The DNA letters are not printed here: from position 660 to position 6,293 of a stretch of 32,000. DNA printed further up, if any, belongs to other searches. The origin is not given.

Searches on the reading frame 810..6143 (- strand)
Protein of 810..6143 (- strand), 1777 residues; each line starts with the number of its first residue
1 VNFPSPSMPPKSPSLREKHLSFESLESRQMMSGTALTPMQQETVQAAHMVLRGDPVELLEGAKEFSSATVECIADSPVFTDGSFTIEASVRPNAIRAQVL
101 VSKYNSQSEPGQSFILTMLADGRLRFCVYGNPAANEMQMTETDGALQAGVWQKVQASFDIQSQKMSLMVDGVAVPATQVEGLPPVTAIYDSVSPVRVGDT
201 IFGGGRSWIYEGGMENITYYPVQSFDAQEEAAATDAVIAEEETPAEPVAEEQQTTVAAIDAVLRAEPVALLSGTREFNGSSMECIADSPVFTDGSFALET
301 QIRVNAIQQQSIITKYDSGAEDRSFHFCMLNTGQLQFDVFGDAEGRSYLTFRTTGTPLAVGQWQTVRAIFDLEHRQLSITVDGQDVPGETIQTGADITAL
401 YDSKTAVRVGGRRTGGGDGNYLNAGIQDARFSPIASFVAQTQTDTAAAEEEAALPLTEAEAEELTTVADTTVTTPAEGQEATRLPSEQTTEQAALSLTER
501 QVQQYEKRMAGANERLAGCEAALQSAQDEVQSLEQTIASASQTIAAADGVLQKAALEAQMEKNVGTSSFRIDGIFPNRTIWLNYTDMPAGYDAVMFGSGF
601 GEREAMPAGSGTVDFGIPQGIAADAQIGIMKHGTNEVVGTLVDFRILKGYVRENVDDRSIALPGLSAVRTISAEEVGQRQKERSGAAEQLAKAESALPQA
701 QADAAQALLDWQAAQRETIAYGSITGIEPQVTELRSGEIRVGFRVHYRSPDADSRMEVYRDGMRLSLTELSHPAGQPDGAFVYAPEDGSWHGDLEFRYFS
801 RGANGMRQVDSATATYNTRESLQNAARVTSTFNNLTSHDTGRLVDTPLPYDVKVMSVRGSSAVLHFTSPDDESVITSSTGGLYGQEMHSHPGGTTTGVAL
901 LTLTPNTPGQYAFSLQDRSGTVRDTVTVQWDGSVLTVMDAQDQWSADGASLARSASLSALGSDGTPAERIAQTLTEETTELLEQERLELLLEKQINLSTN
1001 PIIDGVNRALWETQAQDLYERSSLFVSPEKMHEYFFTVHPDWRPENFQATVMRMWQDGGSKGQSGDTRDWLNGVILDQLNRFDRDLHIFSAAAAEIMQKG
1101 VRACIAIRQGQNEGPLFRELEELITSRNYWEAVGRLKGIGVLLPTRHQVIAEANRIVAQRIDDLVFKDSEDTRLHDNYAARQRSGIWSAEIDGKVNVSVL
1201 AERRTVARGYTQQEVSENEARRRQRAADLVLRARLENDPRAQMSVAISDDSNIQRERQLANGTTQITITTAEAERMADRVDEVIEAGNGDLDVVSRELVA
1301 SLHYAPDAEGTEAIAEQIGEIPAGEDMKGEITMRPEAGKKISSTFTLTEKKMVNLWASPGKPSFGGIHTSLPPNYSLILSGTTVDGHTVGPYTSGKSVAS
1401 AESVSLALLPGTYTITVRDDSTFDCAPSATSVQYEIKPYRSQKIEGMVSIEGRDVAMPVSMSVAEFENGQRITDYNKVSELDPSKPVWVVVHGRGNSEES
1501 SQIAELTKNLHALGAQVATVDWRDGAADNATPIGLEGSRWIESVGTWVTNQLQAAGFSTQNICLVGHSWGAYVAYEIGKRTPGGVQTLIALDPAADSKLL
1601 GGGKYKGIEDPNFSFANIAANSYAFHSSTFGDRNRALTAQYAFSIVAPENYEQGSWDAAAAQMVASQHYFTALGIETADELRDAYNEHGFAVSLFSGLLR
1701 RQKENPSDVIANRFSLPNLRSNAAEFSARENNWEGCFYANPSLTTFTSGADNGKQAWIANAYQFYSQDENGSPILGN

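Call 70: search_protein_families(library=pfam, proteins=[window:810-6143:-], max_evalue=0.001)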
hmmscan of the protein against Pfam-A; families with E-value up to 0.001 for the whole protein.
window:810-6143:- (1777 aa): 4 families
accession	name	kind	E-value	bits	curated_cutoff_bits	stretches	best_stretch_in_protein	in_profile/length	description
PF00151.25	Lipase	-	4.3e-11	43.2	27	1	1473-1595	58-182/336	Lipase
PF02210.31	Laminin_G_2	-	2.6e-08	34.8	22.9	0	321-412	16-99/126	Laminin G domain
PF12146.15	Hydrolase_4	-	1.7e-07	31.2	27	1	1485-1598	4-114/239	Serine aminopeptidase, S33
PF12697.13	Abhydrolase_6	-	4.2e-07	31.3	26.3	1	1489-1673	2-157/217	Alpha/beta hydrolase family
